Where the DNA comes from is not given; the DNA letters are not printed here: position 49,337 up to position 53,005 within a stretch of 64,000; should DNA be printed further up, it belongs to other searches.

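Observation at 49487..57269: ATGA-coupled three-gene operon (giant N6A-MTase/TRD, HTH stub, PLD::SNF2 fusion): candidate non-canonical translocating RM-like / partial-DISARM-like defence system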

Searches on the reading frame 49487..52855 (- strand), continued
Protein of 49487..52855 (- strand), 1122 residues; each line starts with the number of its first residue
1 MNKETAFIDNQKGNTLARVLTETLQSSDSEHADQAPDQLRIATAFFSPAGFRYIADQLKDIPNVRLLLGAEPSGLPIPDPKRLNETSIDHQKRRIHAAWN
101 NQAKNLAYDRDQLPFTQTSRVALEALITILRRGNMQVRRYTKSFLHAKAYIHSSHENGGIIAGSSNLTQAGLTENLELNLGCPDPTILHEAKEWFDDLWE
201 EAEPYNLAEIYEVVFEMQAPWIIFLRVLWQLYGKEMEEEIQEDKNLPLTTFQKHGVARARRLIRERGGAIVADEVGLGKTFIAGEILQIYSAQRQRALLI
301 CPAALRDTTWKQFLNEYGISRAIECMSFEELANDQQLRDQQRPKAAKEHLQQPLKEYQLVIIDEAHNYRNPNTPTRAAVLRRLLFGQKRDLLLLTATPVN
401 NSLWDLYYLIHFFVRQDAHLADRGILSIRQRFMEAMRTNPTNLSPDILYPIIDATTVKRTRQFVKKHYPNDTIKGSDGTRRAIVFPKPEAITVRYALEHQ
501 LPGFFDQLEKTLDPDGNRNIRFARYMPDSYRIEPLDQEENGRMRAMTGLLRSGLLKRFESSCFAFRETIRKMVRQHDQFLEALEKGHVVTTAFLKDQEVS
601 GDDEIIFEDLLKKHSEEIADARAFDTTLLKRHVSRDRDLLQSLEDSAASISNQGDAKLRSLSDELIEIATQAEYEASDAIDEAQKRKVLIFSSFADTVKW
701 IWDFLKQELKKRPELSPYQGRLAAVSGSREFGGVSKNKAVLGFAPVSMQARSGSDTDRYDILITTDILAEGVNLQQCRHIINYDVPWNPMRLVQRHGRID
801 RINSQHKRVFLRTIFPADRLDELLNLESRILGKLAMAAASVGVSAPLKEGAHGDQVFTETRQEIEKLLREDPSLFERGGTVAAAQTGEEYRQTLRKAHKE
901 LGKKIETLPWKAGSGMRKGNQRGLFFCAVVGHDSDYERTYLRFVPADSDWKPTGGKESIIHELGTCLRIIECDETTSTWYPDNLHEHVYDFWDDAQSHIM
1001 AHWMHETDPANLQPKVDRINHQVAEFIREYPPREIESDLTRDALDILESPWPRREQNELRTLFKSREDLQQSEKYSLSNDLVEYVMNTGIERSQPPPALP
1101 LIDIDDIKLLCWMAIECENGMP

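Call 48: search_dna_similar(query=window:49487-52855:-, collection=plasmids, mode=protein, max_evalue=1e-30, max_rows=30)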
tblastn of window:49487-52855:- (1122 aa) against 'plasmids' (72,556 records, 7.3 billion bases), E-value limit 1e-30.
Records with a match: 136; places in all: 136; records where one place covers at least 80% of the query: 16.
Best place of each record, by identity: <60% 136.
By first word of the organism name: Enterococcus 18; Bacillus 15; Listeria 15; Escherichia 14; Rhodococcus 6; Acinetobacter 4; Lactococcus 4; Paenarthrobacter 3; Nostoc 3; Vibrio 3; and 45 more.
By predicted mobility (MOB-suite, as given by PLSDB): non-mobilizable 70; mobilizable 39; conjugative 27.
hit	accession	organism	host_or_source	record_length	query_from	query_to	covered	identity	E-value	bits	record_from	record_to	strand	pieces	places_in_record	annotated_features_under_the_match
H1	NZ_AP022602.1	Mycobacterium gallinarum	-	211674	7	1122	99%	42.3%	0e+0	736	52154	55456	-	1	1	helicase-related protein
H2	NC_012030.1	Halorubrum lacusprofundi ATCC 49239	-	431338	1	1120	100%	41.0%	0e+0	779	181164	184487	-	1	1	helicase-related protein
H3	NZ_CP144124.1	Halalkalicoccus sp. CGA53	cell culture,sediment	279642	7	1115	99%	40.8%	0e+0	762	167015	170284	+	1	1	helicase-related protein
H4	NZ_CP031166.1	Euzebya pacifica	-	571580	39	1119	96%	39.0%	0e+0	683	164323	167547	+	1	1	helicase-related protein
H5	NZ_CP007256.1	Rhodococcus erythropolis R138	Hydroponic pots with potatoes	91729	36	1078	93%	39.8%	0e+0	668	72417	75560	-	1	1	helicase-related protein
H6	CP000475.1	Paenarthrobacter aurescens TC1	-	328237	39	1016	87%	37.0%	0e+0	605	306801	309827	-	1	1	helicase, SNF2 family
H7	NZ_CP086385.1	Deinococcus radiophilus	Harpadon nehereus,cell culture,2 Mrad ...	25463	7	972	86%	28.5%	2e-86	316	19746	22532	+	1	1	helicase-related protein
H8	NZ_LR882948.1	Planktothrix agardhii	-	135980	7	1053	93%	26.1%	5e-84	308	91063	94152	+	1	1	SNF2-related protein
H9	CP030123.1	Brasilonema octagenarum UFV-E1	Eucalyptus grandis,mixed culture,leaves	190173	33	1032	89%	25.7%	1e-75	283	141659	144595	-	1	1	helicase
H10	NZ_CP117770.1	Nostoc sp. UHCC 0926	whole organism,lichen surface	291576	39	984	84%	27.0%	7e-72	271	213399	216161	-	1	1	helicase-related protein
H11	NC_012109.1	Desulforapulum autotrophicum HRM2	-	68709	39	947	81%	27.1%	9e-64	246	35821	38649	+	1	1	helicase-related protein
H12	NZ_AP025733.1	Nostoc cf. commune SO-36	-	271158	7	871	77%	28.4%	8e-75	280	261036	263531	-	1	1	helicase-related protein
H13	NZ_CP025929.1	Microcystis aeruginosa NIES-2481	cell culture,freshwater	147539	7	869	77%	28.3%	2e-74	279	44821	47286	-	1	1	helicase-related protein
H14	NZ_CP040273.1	Nostoc sp. C052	Blasia pusilla,pure culture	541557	7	871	77%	28.2%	1e-75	283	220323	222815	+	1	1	helicase-related protein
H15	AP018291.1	Calothrix sp. NIES-4105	-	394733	7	871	77%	28.0%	2e-77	288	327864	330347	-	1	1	putative helicase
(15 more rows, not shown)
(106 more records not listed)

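Call 49: search_dna_similar(query=window:49487-52855:-, collection=phages, mode=protein, max_evalue=1e-20, max_rows=15)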
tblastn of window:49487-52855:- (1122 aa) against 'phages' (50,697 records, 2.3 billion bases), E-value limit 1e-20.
Records with a match: 3; places in all: 4; records where one place covers at least 80% of the query: 0.
Best place of each record, by identity: <60% 3.
By first word of the organism name: Bacteriophage 2; Erysipelothrix 1.
By host as written in the record: - 2; Erysipelothrix rhusiopathiae ZJ 1.
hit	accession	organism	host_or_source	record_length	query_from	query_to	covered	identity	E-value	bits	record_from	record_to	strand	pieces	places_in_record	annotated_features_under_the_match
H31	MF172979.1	Erysipelothrix phage phi1605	Erysipelothrix rhusiopathiae ZJ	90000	192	909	64%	27.9%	1e-57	225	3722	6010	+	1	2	DEAD/DEAH box helicase-like protein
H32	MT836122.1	Bacteriophage sp.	human fecal samples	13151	195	900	63%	27.4%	3e-49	198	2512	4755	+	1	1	record has no annotation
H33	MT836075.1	Bacteriophage sp.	human fecal samples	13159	195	894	62%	25.4%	3e-46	188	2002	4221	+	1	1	record has no annotation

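Call 50: get_annotated_region(hit=H2, flank=9000)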
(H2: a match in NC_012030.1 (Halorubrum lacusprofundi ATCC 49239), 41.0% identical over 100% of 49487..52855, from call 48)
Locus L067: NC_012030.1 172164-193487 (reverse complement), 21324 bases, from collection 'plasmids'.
description: Halorubrum lacusprofundi ATCC 49239 plasmid pHLAC01, complete sequence
organism: Halorubrum lacusprofundi ATCC 49239 (NCBI taxid 416348)
taxonomy: Archaea; Euryarchaeota; Halobacteria; Halobacteriales; Haloferacaceae; Halorubrum; Halorubrum lacusprofundi; Halorubrum lacusprofundi ATCC 49239
host: -; source: -; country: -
typing (MOB-suite, as given by PLSDB): non-mobilizable; mating-pair formation MPF_unknown
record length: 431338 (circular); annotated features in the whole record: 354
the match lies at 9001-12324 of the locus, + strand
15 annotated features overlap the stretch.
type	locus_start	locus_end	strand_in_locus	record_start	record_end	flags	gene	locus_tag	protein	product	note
CDS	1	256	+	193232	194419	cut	arsB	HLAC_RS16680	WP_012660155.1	ACR3 family arsenite efflux transporter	GO:0046685 - response to arsenic-containing substance [Evidence IEA]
CDS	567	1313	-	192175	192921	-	-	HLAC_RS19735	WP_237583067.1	Fic family protein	-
CDS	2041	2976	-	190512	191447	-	-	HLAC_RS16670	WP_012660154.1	transposase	GO:0006313 - DNA transposition [Evidence IEA]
CDS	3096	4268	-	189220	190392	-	-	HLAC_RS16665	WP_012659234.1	ISH3-like element ISHla8 family transposase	GO:0006313 - DNA transposition [Evidence IEA]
CDS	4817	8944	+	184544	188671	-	-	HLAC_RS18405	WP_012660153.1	hypothetical protein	-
CDS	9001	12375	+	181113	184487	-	-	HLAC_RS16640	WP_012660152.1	helicase-related protein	-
CDS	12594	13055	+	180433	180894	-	-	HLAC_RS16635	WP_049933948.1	hypothetical protein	-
CDS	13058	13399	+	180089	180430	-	-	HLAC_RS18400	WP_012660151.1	hypothetical protein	-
CDS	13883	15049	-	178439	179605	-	-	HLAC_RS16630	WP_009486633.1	ISH3-like element ISHla1 family transposase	GO:0006313 - DNA transposition [Evidence IEA]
CDS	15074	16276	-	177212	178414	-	-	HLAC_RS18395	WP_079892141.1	hypothetical protein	-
CDS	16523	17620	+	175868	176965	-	-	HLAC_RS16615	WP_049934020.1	hypothetical protein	-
CDS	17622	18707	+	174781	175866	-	-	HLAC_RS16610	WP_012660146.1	hypothetical protein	-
CDS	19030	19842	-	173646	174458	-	-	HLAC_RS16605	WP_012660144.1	hypothetical protein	-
CDS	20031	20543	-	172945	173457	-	-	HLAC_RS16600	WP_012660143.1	hypothetical protein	-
CDS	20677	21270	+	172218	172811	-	-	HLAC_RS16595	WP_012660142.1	hypothetical protein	-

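Call 51: get_annotated_region(hit=H1, flank=9000)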
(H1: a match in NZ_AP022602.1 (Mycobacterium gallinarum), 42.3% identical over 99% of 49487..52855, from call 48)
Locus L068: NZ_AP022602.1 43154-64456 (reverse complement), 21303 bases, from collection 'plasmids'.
description: Mycobacterium gallinarum strain JCM 6399 plasmid pJCM6399
organism: Mycobacterium gallinarum (NCBI taxid 39689)
taxonomy: Bacteria; Actinomycetota; Actinomycetes; Mycobacteriales; Mycobacteriaceae; Mycobacterium; Mycobacterium gallinarum
host: -; source: -; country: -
typing (MOB-suite, as given by PLSDB): mobilizable; relaxase MOBF
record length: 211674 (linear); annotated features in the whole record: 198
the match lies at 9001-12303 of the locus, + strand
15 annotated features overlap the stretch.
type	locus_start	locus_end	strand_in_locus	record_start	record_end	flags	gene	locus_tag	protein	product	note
CDS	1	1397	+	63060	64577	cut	eccD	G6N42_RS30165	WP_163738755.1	type VII secretion integral membrane protein EccD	GO:0009306 - protein secretion [Evidence IEA]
CDS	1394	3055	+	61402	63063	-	mycP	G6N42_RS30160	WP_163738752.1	type VII secretion-associated serine protease mycosin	GO:0009306 - protein secretion [Evidence IEA]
CDS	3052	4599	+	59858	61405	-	eccE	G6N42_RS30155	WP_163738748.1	type VII secretion protein EccE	GO:0009306 - protein secretion [Evidence IEA]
CDS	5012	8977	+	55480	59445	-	-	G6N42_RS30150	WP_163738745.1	hypothetical protein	-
CDS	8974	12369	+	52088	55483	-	-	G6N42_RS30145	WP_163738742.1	helicase-related protein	-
CDS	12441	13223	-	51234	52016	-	-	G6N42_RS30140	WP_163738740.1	hypothetical protein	-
CDS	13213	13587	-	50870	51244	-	-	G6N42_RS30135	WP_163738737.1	helix-turn-helix transcriptional regulator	-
CDS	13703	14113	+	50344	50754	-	-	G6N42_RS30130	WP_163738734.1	hypothetical protein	-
CDS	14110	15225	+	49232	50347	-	-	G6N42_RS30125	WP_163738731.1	discoidin domain-containing protein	-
CDS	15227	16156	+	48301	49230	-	-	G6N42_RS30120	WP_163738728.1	conjugal transfer protein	-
CDS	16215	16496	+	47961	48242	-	-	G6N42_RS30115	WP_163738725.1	hypothetical protein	-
CDS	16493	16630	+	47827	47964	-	-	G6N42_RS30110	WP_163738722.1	hypothetical protein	-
CDS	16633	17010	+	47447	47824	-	-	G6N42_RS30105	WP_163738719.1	hypothetical protein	-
CDS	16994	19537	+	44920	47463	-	-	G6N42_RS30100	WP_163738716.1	ATP-binding protein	-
CDS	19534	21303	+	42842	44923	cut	-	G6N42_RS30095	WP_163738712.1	hypothetical protein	-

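Call 76: search_protein_families(library=pfam, proteins=[L038:2779-5802:+, L038:5805-6233:+, L038:6230-9100:+, L038:9101-12739:+, L038:12984-14096:+, L038:14645-16405:+, L038:17105-20482:-], max_evalue=0.001)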
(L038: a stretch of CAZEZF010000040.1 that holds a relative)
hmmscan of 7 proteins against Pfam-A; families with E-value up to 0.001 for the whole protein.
L038:2779-5802:+ (1007 aa): 1 family
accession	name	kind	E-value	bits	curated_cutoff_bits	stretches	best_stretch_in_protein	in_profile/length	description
PF04465.17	DUF499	-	8.7e-43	146.7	23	1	138-681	45-602/1024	Protein of unknown function (DUF499)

L038:5805-6233:+ (142 aa): 1 family
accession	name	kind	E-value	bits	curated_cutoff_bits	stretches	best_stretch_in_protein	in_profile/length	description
PF24728.1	DUF7680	-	4.7e-28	98.6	24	1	9-140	1-140/141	Domain of unknown function (DUF7680)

L038:6230-9100:+ (956 aa): 2 families
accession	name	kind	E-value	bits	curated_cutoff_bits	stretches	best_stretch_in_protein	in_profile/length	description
PF06634.17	DUF1156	-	6.5e-17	61.9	24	1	11-83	1-71/73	Protein of unknown function (DUF1156)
PF01555.25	N6_N4_Mtase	-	0.00017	22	26.7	1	535-687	2-108/221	DNA methylase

L038:9101-12739:+ (1212 aa): 4 families
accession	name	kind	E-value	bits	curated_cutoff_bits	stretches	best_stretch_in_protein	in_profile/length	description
PF00271.37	Helicase_C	-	4.7e-16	59.4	23.5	1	723-837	4-110/110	Helicase conserved C-terminal domain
PF00176.29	SNF2-rel_dom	-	1.3e-10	41.3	24.9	1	301-460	21-179/290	SNF2-related domain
PF04851.21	ResIII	-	6.1e-07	29.9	22.5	1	279-444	2-162/164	Type III restriction enzyme, res subunit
PF00270.35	DEAD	-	0.0001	22.5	26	1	283-445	2-161/167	DEAD/DEAH box helicase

L038:12984-14096:+ (370 aa): 3 families
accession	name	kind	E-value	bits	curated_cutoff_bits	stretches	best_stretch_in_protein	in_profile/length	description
PF13191.12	AAA_16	-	2.9e-09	38.1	32.6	1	18-172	2-162/167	AAA ATPase domain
PF13401.12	AAA_22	-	4.3e-07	30.7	27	1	41-182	6-123/130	AAA domain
PF07693.20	KAP_NTPase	-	9.7e-06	25.5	20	0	23-170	3-179/293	KAP family P-loop domain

L038:14645-16405:+ (586 aa): 2 families
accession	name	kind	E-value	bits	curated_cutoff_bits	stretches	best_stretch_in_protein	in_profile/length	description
PF00999.27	Na_H_Exchanger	-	1.2e-41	143.3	26.2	1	21-365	6-349/375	Sodium/hydrogen exchanger, transmembrane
PF02254.24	TrkA_N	-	4.4e-11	43.6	23.8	1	424-537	2-114/116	TrkA-N domain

L038:17105-20482:- (1125 aa): 1 family
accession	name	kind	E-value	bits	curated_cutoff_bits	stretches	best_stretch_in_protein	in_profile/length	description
PF25794.1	SACS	-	2.3e-14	54.3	32.8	1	32-125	15-122/247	Sacsin domain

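Call 79: find_related_loci(query=window:49487-52855:-, collection=metagenome_contigs, flank=10000)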
Query window:49487-52855:- (1122 aa) in metagenome_contigs; peptide patterns used: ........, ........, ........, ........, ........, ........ (x = any residue, [..] = any of these).
91 stretches matched a pattern; 54 encode a relative of the query (tblastn E <= 1e-3); 54 distinct loci.
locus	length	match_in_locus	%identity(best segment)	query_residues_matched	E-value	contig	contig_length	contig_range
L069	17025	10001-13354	78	1-1119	0e+0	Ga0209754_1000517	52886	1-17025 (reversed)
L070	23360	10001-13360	77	1-1119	0e+0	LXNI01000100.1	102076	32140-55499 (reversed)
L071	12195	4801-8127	54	7-1115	0e+0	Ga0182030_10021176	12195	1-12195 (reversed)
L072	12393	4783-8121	54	7-1120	0e+0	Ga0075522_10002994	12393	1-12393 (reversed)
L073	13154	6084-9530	35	41-1119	0e+0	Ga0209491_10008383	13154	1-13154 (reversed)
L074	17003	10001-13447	35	41-1119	0e+0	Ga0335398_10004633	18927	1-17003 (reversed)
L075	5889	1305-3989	26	2-842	1e-66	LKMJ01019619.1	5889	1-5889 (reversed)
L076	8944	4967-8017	25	6-978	5e-66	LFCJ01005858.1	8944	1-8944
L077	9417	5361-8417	25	1-972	4e-66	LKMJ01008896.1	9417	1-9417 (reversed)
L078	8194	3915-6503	26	2-810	5e-64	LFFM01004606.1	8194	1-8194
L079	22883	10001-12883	24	28-945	8e-64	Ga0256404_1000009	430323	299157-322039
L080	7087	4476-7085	25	6-821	1e-63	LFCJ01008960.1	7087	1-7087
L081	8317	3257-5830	26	5-810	6e-63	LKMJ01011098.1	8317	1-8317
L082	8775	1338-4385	25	2-972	2e-62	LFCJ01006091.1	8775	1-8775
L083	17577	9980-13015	25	6-972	1e-62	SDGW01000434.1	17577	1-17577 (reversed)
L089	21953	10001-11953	26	270-891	2e-34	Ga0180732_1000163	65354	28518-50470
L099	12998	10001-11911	30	270-865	6e-16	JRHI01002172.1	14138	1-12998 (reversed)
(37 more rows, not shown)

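Call 94: find_encoding_contigs(protein=P0002, flank=8000, max_places=3)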
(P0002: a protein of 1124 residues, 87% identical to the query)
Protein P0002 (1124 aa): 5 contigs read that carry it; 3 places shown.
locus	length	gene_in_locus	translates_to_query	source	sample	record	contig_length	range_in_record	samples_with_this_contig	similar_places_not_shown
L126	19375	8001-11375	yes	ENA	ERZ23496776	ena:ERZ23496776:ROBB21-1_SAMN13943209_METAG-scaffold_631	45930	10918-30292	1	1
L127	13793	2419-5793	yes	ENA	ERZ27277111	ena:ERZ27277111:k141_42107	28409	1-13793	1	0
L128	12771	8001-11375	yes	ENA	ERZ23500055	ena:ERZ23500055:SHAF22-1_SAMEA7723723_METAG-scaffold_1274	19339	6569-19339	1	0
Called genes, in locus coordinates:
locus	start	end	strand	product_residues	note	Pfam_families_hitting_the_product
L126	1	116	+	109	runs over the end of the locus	-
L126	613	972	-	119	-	-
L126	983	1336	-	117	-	-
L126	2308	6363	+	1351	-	PF07669:Eco57I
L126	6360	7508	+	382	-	PF06114:Peptidase_M78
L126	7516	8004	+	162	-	PF14367:DUF4411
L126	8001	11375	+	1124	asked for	PF13091:PLDc_2, PF04851:ResIII, PF00176:SNF2-rel_dom, PF00270:DEAD (weak), PF00271:Helicase_C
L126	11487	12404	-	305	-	-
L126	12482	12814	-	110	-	-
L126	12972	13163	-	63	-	-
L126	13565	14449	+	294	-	PF01261:AP_endonuc_2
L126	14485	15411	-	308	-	PF02633:Creatininase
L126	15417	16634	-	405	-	PF06792:UPF0261, PF23189:UPF0261_C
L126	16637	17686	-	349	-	-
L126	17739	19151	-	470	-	PF01565:FAD_binding_4, PF02913:FAD-oxidase_C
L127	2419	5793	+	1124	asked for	PF13091:PLDc_2, PF04851:ResIII, PF00176:SNF2-rel_dom, PF00270:DEAD (weak), PF00271:Helicase_C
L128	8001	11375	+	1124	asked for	PF13091:PLDc_2, PF04851:ResIII, PF00176:SNF2-rel_dom, PF00270:DEAD (weak), PF00271:Helicase_C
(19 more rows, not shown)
